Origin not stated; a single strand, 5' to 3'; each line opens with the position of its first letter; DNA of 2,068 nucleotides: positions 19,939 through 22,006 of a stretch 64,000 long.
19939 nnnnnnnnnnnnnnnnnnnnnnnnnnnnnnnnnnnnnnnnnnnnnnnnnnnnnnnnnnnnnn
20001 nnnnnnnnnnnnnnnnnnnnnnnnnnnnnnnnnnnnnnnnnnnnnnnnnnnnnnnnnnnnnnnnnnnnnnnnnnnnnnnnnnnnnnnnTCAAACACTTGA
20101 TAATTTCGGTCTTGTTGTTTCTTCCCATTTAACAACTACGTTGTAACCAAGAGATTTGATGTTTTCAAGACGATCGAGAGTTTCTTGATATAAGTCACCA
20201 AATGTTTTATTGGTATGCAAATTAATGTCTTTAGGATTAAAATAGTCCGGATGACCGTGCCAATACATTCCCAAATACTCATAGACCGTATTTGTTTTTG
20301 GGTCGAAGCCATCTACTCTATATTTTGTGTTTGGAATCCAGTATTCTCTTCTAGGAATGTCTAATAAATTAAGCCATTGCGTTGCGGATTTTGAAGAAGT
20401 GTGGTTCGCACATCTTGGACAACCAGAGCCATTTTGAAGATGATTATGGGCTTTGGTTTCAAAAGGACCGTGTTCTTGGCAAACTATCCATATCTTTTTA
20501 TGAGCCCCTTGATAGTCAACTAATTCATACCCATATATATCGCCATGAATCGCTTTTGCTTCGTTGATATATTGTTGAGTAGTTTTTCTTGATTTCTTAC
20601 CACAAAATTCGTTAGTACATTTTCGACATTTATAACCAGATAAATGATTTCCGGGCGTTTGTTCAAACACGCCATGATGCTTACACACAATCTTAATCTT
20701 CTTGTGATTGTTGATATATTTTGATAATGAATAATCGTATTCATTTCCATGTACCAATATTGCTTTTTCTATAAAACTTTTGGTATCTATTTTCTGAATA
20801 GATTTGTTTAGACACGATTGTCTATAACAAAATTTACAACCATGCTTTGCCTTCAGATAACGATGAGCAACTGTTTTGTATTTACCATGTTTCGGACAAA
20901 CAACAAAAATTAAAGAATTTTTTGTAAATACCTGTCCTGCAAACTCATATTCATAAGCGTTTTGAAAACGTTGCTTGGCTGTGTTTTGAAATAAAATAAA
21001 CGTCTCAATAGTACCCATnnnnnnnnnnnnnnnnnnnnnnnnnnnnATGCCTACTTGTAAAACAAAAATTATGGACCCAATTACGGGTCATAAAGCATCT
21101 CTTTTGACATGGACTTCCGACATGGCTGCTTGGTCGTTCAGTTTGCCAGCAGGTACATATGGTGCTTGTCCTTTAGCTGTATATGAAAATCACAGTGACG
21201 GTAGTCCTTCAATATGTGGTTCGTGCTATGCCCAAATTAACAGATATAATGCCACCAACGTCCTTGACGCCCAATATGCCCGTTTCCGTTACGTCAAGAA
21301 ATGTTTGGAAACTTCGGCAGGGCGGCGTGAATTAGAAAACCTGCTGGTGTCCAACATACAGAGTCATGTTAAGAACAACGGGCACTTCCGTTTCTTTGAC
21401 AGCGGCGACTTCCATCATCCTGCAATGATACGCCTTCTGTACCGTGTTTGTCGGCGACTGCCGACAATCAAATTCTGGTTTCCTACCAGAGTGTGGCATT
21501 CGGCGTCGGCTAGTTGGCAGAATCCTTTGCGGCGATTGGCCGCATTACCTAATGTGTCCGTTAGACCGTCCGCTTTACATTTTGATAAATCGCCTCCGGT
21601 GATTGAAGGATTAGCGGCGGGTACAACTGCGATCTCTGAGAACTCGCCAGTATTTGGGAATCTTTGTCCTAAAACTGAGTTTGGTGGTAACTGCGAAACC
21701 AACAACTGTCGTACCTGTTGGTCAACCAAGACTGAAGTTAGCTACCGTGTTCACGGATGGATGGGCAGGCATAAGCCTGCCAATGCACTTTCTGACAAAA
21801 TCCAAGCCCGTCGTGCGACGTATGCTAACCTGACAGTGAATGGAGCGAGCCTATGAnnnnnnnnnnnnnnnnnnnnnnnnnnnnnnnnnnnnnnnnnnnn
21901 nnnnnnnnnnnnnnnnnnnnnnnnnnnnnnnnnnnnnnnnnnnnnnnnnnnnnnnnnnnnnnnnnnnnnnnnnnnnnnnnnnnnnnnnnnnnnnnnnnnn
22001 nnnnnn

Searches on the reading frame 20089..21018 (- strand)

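Call 96: search_protein_families(library=pfam, proteins=[window:20089-21018:-], max_evalue=0.001)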
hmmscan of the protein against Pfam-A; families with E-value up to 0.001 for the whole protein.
window:20089-21018:- (309 aa): 3 families
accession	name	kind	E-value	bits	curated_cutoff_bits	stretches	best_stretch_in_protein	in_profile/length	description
PF05265.19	DUF723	-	6.5e-08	32.8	20.9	0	155-204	13-60/60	Protein of unknown function (DUF723)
PF14311.12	DUF4379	-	9.4e-05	23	24.5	0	171-206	21-56/56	Probable Treble clef zinc finger domain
PF21817.3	CapR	-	0.00027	21.5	24.2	0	98-134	21-66/67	CapR homology domain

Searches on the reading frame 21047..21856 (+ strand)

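Call 96: search_protein_families(library=pfam, proteins=[window:21047-21856:+], max_evalue=0.001)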
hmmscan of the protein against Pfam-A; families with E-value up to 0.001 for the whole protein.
window:21047-21856:+ (269 aa): 1 family
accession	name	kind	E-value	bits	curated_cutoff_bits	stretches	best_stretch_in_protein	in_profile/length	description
PF17338.8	GP88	-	2.4e-19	70.5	24.4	1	25-178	22-162/230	Gene product 88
